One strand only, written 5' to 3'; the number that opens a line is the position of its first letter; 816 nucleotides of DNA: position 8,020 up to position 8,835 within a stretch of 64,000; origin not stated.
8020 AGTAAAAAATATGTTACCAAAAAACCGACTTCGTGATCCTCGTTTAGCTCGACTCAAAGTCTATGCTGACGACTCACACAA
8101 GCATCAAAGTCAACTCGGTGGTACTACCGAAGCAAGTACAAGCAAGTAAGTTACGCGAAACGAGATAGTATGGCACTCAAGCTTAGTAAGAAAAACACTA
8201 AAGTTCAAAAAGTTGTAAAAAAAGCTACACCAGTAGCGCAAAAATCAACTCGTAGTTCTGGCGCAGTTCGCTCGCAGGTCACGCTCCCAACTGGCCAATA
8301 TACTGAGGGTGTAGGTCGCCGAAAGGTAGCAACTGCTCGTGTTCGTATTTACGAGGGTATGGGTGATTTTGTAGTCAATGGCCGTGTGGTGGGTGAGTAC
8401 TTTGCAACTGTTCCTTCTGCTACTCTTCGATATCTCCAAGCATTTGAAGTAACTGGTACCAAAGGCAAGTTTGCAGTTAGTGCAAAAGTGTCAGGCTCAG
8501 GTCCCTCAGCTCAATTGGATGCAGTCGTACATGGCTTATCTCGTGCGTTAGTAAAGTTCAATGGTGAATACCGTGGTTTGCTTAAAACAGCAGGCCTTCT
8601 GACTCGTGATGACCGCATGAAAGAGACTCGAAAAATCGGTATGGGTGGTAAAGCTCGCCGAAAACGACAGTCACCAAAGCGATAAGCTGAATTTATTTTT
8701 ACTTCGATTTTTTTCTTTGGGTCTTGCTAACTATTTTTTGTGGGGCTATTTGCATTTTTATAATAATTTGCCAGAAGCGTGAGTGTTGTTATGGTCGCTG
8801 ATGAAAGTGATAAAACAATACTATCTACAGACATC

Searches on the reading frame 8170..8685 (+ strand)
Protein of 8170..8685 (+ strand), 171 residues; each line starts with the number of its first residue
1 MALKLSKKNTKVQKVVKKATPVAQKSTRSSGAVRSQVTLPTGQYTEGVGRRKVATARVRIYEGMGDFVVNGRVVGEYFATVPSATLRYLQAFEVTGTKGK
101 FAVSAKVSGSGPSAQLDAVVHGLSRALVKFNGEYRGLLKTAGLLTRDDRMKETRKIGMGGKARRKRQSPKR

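Call 64: find_homologous_proteins(query=window:8170-8685:+, max_evalue=1e-10)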
Query window:8170-8685:+ (171 aa): 1777 proteins with E <= 1e-10 among 1946 candidates; the best 120 are listed.
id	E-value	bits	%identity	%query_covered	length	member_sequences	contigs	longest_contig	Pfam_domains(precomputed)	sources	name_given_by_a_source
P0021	5.4e-91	321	90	100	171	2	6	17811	PF00380.26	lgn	-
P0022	5.2e-88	311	87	100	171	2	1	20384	PF00380.26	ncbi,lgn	-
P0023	1.3e-81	290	82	100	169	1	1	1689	PF00380.26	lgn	-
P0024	5.6e-81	288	81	100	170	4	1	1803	PF00380.26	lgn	-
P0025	3.6e-68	247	69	89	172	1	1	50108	PF00380.26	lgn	-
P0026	2.6e-66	241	73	82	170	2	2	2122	PF00380.26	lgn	-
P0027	3.8e-66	240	69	100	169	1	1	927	PF00380.26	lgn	-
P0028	5.8e-66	239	70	100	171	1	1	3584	PF00380.26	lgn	-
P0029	8.3e-66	239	69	100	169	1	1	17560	PF00380.26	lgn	-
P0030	1.1e-65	238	68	83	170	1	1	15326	PF00380.26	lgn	-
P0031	1.2e-65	238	69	100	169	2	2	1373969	PF00380.26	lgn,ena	-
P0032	2.3e-65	237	67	100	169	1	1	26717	PF00380.26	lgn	-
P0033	3.4e-65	237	69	100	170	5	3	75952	PF00380.26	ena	-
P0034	3.5e-65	237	71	81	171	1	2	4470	PF00380.26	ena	-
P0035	3.8e-65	237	68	100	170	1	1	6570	PF00380.26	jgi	jgi:small subunit ribosomal protein S9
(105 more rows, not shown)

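Call 74: find_encoding_contigs(protein=P0021, flank=10000, max_places=6)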
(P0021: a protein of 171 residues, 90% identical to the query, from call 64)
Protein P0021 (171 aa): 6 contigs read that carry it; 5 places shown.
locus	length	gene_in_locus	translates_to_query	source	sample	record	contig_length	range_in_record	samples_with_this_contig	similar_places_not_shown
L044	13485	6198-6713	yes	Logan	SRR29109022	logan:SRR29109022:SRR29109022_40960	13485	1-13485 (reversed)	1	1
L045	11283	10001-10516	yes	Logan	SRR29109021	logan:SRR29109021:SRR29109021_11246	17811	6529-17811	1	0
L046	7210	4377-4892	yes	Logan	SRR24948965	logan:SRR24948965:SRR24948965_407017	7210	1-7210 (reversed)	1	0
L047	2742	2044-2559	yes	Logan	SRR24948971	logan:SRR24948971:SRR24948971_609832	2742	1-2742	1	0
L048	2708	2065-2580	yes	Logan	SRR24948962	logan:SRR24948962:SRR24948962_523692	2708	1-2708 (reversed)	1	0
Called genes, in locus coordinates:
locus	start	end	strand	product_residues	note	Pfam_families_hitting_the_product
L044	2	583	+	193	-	?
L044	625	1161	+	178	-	PF00406:ADK, PF13207:AAA_17, PF13238:AAA_18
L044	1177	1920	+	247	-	PF00557:Peptidase_M24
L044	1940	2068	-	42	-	-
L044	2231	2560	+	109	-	PF01176:eIF-1a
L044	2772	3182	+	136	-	PF00416:Ribosomal_S13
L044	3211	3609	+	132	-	PF00411:Ribosomal_S11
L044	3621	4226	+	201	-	PF00163:Ribosomal_S4, PF01479:S4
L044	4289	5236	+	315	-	PF01193:RNA_pol_L, PF13656:RNA_pol_L_2 (faint), PF01000:RNA_pol_A_bac, PF03118:RNA_pol_A_CTD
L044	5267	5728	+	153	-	PF01196:Ribosomal_L17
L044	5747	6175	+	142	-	PF00572:Ribosomal_L13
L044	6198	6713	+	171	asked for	PF00380:Ribosomal_S9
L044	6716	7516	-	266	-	PF06182:ABC2_membrane_6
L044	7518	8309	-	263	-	PF06182:ABC2_membrane_6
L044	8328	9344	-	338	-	PF00005:ABC_tran, PF13304:AAA_21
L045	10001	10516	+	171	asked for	PF00380:Ribosomal_S9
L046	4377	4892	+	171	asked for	PF00380:Ribosomal_S9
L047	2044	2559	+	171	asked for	PF00380:Ribosomal_S9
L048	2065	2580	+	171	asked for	PF00380:Ribosomal_S9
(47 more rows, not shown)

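Call 75: find_encoding_contigs(protein=P0022, flank=10000, max_places=4)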
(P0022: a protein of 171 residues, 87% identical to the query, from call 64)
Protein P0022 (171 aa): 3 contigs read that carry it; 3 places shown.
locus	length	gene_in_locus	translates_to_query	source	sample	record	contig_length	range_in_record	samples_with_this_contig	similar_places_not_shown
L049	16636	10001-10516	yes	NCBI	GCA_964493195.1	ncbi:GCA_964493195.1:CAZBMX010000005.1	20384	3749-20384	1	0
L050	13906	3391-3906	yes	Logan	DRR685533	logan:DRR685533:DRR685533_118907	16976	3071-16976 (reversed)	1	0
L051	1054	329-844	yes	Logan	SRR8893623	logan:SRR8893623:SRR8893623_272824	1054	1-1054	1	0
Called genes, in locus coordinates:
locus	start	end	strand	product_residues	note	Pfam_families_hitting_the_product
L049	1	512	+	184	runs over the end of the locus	PF00281:Ribosomal_L5, PF00673:Ribosomal_L5_C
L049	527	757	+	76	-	PF00253:Ribosomal_S14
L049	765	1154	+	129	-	PF00410:Ribosomal_S8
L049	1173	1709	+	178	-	PF00347:Ribosomal_L6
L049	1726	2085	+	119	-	PF00861:Ribosomal_L18p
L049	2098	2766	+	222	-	PF00333:Ribosomal_S5, PF03719:Ribosomal_S5_C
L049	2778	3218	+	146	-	PF00828:Ribosomal_L27A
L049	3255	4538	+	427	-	PF00344:SecY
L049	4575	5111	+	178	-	PF00406:ADK, PF13207:AAA_17, PF13238:AAA_18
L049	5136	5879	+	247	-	PF00557:Peptidase_M24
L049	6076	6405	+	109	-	PF01176:eIF-1a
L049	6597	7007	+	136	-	PF00416:Ribosomal_S13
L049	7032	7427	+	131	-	PF00411:Ribosomal_S11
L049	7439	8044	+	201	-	PF00163:Ribosomal_S4, PF01479:S4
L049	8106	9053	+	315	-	PF01193:RNA_pol_L, PF13656:RNA_pol_L_2 (faint), PF01000:RNA_pol_A_bac, PF03118:RNA_pol_A_CTD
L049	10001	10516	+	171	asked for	PF00380:Ribosomal_S9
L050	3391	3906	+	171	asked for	PF00380:Ribosomal_S9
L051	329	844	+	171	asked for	PF00380:Ribosomal_S9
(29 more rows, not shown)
